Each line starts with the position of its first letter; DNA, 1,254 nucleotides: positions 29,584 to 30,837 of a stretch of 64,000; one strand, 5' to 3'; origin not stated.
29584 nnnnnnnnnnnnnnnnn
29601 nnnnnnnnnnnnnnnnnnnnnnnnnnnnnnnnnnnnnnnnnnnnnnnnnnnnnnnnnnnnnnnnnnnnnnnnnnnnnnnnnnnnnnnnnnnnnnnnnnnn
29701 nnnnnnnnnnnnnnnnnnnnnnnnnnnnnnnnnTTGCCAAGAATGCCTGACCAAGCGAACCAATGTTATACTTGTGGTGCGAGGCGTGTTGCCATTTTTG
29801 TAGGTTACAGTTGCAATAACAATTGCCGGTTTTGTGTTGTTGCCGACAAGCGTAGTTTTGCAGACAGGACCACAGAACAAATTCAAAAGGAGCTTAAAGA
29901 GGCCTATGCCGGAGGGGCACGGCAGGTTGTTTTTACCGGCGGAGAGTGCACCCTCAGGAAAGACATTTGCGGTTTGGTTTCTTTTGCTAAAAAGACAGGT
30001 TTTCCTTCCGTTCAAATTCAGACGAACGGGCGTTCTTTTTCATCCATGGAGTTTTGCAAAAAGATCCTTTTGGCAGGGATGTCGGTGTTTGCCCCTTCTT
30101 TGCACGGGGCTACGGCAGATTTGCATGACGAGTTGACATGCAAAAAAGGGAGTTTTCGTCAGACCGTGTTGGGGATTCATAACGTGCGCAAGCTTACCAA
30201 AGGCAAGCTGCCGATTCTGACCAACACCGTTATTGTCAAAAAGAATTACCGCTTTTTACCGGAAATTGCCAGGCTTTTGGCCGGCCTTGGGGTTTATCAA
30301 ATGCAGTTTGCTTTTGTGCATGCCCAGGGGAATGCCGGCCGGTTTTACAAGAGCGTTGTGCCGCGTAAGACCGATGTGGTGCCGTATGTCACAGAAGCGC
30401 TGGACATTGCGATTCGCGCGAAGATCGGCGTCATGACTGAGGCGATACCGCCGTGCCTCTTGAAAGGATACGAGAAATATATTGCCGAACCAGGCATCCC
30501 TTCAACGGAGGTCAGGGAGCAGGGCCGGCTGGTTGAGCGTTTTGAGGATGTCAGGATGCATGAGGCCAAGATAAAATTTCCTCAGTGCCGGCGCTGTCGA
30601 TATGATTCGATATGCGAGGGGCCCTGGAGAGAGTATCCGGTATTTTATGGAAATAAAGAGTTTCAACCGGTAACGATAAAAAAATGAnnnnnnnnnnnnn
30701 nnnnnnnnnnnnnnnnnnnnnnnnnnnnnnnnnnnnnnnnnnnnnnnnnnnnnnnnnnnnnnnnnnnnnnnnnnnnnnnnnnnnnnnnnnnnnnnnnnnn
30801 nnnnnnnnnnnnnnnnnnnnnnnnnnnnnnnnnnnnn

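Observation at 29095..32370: Complete His-Xaa-Ser (Hxs) radical-SAM peptide cassette with a duplicated HxsD-like gene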

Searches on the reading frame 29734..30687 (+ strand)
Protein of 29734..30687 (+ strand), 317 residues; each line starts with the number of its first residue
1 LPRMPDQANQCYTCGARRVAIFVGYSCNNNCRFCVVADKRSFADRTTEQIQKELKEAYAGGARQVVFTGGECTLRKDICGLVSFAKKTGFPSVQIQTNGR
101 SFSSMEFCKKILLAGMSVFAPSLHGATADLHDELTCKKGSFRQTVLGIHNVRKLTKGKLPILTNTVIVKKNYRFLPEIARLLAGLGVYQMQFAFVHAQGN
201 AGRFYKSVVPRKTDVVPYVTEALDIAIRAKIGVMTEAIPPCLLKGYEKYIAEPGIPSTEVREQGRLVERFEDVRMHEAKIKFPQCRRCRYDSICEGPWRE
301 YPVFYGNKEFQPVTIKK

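Call 3: search_protein_families(library=ncbifam, proteins=[window:29734-30687:+], max_evalue=1)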
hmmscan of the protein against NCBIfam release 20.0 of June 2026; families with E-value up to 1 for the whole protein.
window:29734-30687:+ (317 aa): 74 families (the best 25 are shown)
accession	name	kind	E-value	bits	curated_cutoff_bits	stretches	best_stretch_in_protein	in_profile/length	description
NF038332.1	rSAM_rare_HxsC4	exception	1.6e-51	175.5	500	2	16-229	13-228/335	radical SAM protein HxsC4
TIGR03977.1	rSAM_pair_HxsC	equivalog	1.8e-27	96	267.9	1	8-247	16-257/292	His-Xaa-Ser system radical SAM maturase HxsC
TIGR04053.2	TIGR04053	equivalog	4.6e-21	75.5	395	1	26-221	17-212/366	TIGR04053 family radical SAM/SPASM domain-containing protein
TIGR04545.1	rSAM_ahbD_hemeb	equivalog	7e-20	71.7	500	1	20-202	3-182/339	heme b synthase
TIGR02668.1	moaA_archaeal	equivalog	9.8e-18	64.2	325.25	1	19-206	12-197/303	GTP 3',8-cyclase MoaA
TIGR04055.1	rSAM_NirJ2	equivalog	5.1e-17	62.4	500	1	26-203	9-182/326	putative heme d1 biosynthesis radical SAM protein NirJ2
TIGR04251.1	SCM_rSAM_ScmF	equivalog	3.2e-16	59.7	400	1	19-207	6-194/353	SynChlorMet cassette radical SAM/SPASM protein ScmF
NF045574.1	sacti_mat_StsB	exception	4.8e-16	58.6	625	1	23-194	102-268/466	StsB family radical SAM/SPASM domain sactipeptide maturase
NF045646.2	rSAM_Se_TrsS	equivalog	1.1e-15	57.2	490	1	20-181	89-250/441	radical SAM (seleno)protein TrsS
NF045702.1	rSAM_GDGT_ether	equivalog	3.8e-15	55.5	450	1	20-180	89-251/486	tetraether lipid synthase Tes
TIGR04466.1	rSAM_BlsE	equivalog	6.2e-15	55.5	400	1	21-195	7-175/327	cytosylglucuronate decarboxylase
TIGR04054.1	rSAM_NirJ1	equivalog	1.3e-14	53.6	650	1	19-194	38-209/387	putative heme d1 biosynthesis radical SAM protein NirJ1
TIGR04546.1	rSAM_ahbC_deAc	equivalog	1.8e-14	53.3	650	1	23-197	45-215/390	12,18-didecarboxysiroheme deacetylase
TIGR04051.1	rSAM_NirJ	equivalog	2.4e-14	53.1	515.45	1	26-201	11-182/354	heme d1 biosynthesis radical SAM protein NirJ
TIGR02109.1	PQQ_syn_pqqE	equivalog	3.1e-14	52.7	381.35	1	23-215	13-202/358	pyrroloquinoline quinone biosynthesis protein PqqE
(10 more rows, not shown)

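Call 4: search_protein_families(library=pfam, proteins=[window:29734-30687:+], max_evalue=1)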
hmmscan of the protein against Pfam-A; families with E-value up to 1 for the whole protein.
window:29734-30687:+ (317 aa): 3 families
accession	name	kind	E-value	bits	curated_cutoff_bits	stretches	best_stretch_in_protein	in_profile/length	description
PF04055.27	Radical_SAM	-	7.3e-20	72.2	29.5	1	23-171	3-155/166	Radical SAM superfamily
PF13353.11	Fer4_12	-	0.0067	17.2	22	1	18-105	7-97/137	4Fe-4S single cluster domain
PF17777.6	RL10P_insert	-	0.15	12.4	29.1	1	153-187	37-71/71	Insertion domain in 60S ribosomal protein L10P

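Call 13: find_homologous_proteins(query=window:29734-30687:+, max_evalue=1e-10)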
Query window:29734-30687:+ (317 aa): 1555 proteins with E <= 1e-10 among 8000 candidates; the best 120 are listed.
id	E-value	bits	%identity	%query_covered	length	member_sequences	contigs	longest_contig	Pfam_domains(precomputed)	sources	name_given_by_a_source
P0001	2.9e-213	725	100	99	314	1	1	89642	PF04055.28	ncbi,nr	ncbi:MAG: radical SAM protein [Candidatus Omnitrophica bacterium]|nr:radical SAM protein [Candidatus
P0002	7.7e-150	516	71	96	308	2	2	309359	PF04055.28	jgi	jgi:MoaA/NifB/PqqE/SkfB family radical SAM enzyme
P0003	1.1e-130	453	65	94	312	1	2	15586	PF04055.28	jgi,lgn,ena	-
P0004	3.9e-129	448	65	94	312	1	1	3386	PF04055.28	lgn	-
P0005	1.3e-128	447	64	94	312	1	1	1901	PF04055.28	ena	-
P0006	1.7e-128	446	65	94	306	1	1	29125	PF04055.28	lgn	-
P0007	2.2e-128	446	64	94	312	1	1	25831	PF04055.28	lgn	-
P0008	3.0e-128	445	64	94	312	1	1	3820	PF04055.28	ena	-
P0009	3.6e-128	445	63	94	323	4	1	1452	PF04055.28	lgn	-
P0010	4.6e-128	445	62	94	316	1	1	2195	PF04055.28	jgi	-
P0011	6.9e-128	444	65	94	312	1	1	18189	PF04055.28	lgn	-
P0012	7.2e-128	444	63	94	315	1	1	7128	PF04055.28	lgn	-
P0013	7.3e-128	444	63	94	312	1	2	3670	PF04055.28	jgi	-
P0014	8.5e-128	444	62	94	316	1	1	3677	PF04055.28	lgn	-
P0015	9.1e-128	444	63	95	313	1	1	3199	PF04055.28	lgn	-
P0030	7.9e-124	431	62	94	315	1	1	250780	PF04055.28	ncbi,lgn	-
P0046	1.7e-118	413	59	99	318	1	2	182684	PF04055.28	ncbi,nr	ncbi:MAG: radical SAM protein [Candidatus Omnitrophica bacterium]|nr:radical SAM protein [Candidatus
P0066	2.2e-102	360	52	99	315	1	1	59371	PF04055.28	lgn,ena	-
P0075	6.6e-100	352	52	95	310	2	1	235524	PF04055.28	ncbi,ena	ncbi:MAG: radical SAM protein [Candidatus Omnitrophota bacterium]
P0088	1.4e-97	345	54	94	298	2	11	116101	PF04055.28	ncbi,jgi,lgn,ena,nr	ncbi:radical SAM protein [Candidatus Woesearchaeota archaeon]|nr:radical SAM protein [Candidatus Woe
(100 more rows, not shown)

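Call 14: find_encoding_contigs(protein=P0002, flank=6000, max_places=1)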
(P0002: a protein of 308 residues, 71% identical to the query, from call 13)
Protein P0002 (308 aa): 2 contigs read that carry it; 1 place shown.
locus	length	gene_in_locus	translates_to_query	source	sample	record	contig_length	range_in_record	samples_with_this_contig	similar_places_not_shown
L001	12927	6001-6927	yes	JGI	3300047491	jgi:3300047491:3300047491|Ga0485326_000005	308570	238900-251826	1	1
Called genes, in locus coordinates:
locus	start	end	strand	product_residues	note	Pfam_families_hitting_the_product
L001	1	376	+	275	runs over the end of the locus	PF00037:Fer4 (weak), PF12837:Fer4_6 (weak), PF13237:Fer4_10 (faint), PF14697:Fer4_21 (weak), PF25160:LdpA_Fe-S-bd (faint), PF12838:Fer4_7 (weak), PF13187:Fer4_9 (weak), PF27217:AF_0155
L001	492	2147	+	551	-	PF03063:Prismane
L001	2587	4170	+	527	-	-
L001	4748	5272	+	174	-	PF00072:Response_reg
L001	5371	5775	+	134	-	PF27806:HxsD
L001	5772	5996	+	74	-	-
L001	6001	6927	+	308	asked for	PF04055:Radical_SAM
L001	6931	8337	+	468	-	PF13353:Fer4_12 (weak), PF04055:Radical_SAM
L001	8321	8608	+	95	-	-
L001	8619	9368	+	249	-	-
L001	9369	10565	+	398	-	PF04101:Glyco_tran_28_C (weak)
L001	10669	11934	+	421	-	PF02310:B12-binding, PF04055:Radical_SAM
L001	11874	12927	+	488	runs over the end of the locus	PF04055:Radical_SAM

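Call 15: find_encoding_contigs(protein=P0046, flank=6000, max_places=1)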
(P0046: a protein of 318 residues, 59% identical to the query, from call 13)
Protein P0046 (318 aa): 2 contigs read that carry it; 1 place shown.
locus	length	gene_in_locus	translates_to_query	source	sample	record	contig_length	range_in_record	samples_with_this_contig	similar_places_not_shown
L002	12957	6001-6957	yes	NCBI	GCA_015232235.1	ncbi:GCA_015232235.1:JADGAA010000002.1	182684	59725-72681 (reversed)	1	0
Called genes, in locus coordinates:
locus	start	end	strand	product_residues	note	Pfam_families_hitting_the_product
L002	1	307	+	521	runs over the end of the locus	PF00117:GATase, PF07722:Peptidase_C26 (weak), PF02540:NAD_synthase, PF00958:GMP_synt_C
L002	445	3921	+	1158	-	PF02811:PHP, PF07733:DNA_pol3_alpha, PF17657:DNA_pol3_finger, PF14579:HHH_6, PF01336:tRNA_anti-codon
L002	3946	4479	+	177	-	PF26696:PTL_trimer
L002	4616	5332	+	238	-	-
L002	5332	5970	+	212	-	-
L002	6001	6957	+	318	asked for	PF04055:Radical_SAM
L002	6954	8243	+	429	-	PF01136:Peptidase_U32, PF16325:Peptidase_U32_C (weak)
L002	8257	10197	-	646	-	PF02310:B12-binding, PF04055:Radical_SAM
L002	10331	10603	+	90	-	PF00216:Bac_DNA_binding, PF18291:HU-HIG (weak)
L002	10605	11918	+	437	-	PF13393:tRNA-synt_His, PF00587:tRNA-synt_2b, PF03129:HGTP_anticodon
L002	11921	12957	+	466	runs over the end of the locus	PF01336:tRNA_anti-codon, PF00152:tRNA-synt_2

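Call 16: find_encoding_contigs(protein=P0088, flank=6000, max_places=2)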
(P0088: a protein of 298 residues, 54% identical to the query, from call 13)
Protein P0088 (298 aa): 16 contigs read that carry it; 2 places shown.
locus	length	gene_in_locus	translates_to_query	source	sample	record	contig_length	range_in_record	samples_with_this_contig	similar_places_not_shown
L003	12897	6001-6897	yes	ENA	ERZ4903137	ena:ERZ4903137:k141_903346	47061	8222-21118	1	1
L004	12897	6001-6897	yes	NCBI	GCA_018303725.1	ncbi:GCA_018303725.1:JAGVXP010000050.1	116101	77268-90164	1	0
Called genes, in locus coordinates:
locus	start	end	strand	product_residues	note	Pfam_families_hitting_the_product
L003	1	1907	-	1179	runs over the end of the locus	PF03833:PolC_DP2_N, PF24844:PolC_DP2_central, PF24846:PolC_DP2_cat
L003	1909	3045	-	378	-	PF01336:tRNA_anti-codon (weak), PF00149:Metallophos, PF04042:DNA_pol_E_B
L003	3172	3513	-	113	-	-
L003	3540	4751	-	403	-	PF00270:DEAD (faint), PF01637:ATPase_2, PF05621:TniB, PF13191:AAA_16, PF00004:AAA (weak), PF13401:AAA_22, PF22703:Cdc6_lid, PF09079:WHD_Cdc6, +1 more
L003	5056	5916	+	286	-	PF01171:ATP_bind_3, PF03054:tRNA_Me_trans (faint), PF06508:QueC (weak)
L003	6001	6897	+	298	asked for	PF04055:Radical_SAM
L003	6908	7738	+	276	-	PF04055:Radical_SAM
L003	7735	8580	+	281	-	PF04055:Radical_SAM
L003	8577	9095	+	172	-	-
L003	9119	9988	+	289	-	PF04055:Radical_SAM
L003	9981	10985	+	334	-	PF04055:Radical_SAM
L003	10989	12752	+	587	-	PF04055:Radical_SAM, PF13353:Fer4_12 (faint), PF04055:Radical_SAM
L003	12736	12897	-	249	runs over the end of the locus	-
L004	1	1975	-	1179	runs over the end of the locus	PF03833:PolC_DP2_N, PF24844:PolC_DP2_central, PF24846:PolC_DP2_cat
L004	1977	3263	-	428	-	PF01336:tRNA_anti-codon (weak), PF00149:Metallophos, PF04042:DNA_pol_E_B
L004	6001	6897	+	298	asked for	PF04055:Radical_SAM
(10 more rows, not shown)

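Call 22: search_protein_families(library=ncbifam, proteins=[L001:5772-5996:+, L001:8321-8608:+, P0046, P0088], max_evalue=0.1)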
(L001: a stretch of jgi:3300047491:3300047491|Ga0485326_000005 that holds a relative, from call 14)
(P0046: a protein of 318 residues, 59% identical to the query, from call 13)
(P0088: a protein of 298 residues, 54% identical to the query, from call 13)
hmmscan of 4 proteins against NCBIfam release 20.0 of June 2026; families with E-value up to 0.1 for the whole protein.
L001:5772-5996:+ (74 aa): 0 families

L001:8321-8608:+ (95 aa): 1 family
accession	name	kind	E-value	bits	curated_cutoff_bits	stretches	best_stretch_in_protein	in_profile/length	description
NF038309.1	HisXaaSer_A3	equivalog_domain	1.4e-13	50.5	65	1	11-94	2-81/81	His-Xaa-Ser repeat protein HxsA3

P0046 (318 aa): 42 families (the best 25 are shown)
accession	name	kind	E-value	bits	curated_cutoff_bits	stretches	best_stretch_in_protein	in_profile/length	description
NF038332.1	rSAM_rare_HxsC4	exception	4.3e-46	157.6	500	2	15-246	14-249/335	radical SAM protein HxsC4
TIGR03977.1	rSAM_pair_HxsC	equivalog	1.6e-27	96.2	267.9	1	19-242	29-254/292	His-Xaa-Ser system radical SAM maturase HxsC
TIGR03913.1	rad_SAM_trio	equivalog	8.6e-19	67.3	591.75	1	9-232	14-233/477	GDL motif peptide-associated radical SAM/SPASM maturase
TIGR04545.1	rSAM_ahbD_hemeb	equivalog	1.9e-18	67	500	1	21-208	6-190/339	heme b synthase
TIGR04053.2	TIGR04053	equivalog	7.1e-18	65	395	1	24-219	17-212/366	TIGR04053 family radical SAM/SPASM domain-containing protein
NF045574.1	sacti_mat_StsB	exception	4.7e-16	58.7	625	1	17-199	98-275/466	StsB family radical SAM/SPASM domain sactipeptide maturase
NF045646.2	rSAM_Se_TrsS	equivalog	5e-15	55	490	1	18-188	89-261/441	radical SAM (seleno)protein TrsS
TIGR04055.1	rSAM_NirJ2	equivalog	7.4e-15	55.3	500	1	25-208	10-189/326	putative heme d1 biosynthesis radical SAM protein NirJ2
TIGR04466.1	rSAM_BlsE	equivalog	3.5e-14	53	400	1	21-187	9-169/327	cytosylglucuronate decarboxylase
TIGR02668.1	moaA_archaeal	equivalog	7.8e-14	51.3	325.25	1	13-206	8-199/303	GTP 3',8-cyclase MoaA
TIGR02666.1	moaA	equivalog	9.3e-13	47.8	284.05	1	24-204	19-203/336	GTP 3',8-cyclase MoaA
TIGR04051.1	rSAM_NirJ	equivalog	1.1e-12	47.6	515.45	1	24-201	11-184/354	heme d1 biosynthesis radical SAM protein NirJ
NF045702.1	rSAM_GDGT_ether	equivalog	1.4e-12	47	450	1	20-183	91-256/486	tetraether lipid synthase Tes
TIGR04054.1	rSAM_NirJ1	equivalog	3.3e-12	45.7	650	1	17-209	38-226/387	putative heme d1 biosynthesis radical SAM protein NirJ1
TIGR04546.1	rSAM_ahbC_deAc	equivalog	1e-11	44.3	650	1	17-198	41-218/390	12,18-didecarboxysiroheme deacetylase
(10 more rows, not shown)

P0088 (298 aa): 69 families (the best 25 are shown)
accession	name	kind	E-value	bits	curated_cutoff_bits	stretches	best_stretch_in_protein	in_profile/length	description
NF038332.1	rSAM_rare_HxsC4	exception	1e-57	195.8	500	1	3-296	13-335/335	radical SAM protein HxsC4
TIGR03977.1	rSAM_pair_HxsC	equivalog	2.2e-29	102.3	267.9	1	14-228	35-255/292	His-Xaa-Ser system radical SAM maturase HxsC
TIGR04053.2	TIGR04053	equivalog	1.6e-25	90.2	395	1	31-186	40-194/366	TIGR04053 family radical SAM/SPASM domain-containing protein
TIGR04051.1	rSAM_NirJ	equivalog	1.1e-23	83.7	515.45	1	13-187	11-185/354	heme d1 biosynthesis radical SAM protein NirJ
TIGR04545.1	rSAM_ahbD_hemeb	equivalog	4.3e-23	82.3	500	1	11-191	7-188/339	heme b synthase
TIGR04347.1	pseudo_SAM_Halo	equivalog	1.7e-20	73.6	525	1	13-182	47-216/390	TIGR04347 family pseudo-SAM/SPASM protein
TIGR04055.1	rSAM_NirJ2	equivalog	9.8e-19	68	500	1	13-186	9-182/326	putative heme d1 biosynthesis radical SAM protein NirJ2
TIGR04466.1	rSAM_BlsE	equivalog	5.3e-18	65.6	400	1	5-179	4-176/327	cytosylglucuronate decarboxylase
TIGR04317.1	W_rSAM_matur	equivalog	6e-18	65.1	380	1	4-175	4-181/349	tungsten cofactor oxidoreductase radical SAM maturase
TIGR04054.1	rSAM_NirJ1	equivalog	1.1e-17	63.7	650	1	13-178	45-210/387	putative heme d1 biosynthesis radical SAM protein NirJ1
TIGR04133.1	rSAM_w_lipo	hypoth_equivalog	1.4e-17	63.7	425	1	14-187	34-211/350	TIGR04133 family radical SAM/SPASM protein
TIGR04250.1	SCM_rSAM_ScmE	equivalog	2.5e-17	62.8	400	1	4-191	3-192/358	SynChlorMet cassette radical SAM/SPASM protein ScmE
NF045574.1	sacti_mat_StsB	exception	3.1e-17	62.6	625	1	14-184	106-275/466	StsB family radical SAM/SPASM domain sactipeptide maturase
NF045702.1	rSAM_GDGT_ether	equivalog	4.3e-17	61.9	450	1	8-163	90-251/486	tetraether lipid synthase Tes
NF045646.2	rSAM_Se_TrsS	equivalog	5.6e-17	61.4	490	1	13-165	95-251/441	radical SAM (seleno)protein TrsS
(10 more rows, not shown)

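Call 43: search_protein_families(library=ncbifam, proteins=[L001:9369-10565:+], max_evalue=0.001)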
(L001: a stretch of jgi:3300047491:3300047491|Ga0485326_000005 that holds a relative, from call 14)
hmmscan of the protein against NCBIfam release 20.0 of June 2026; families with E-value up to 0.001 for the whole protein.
L001:9369-10565:+ (398 aa): 0 families
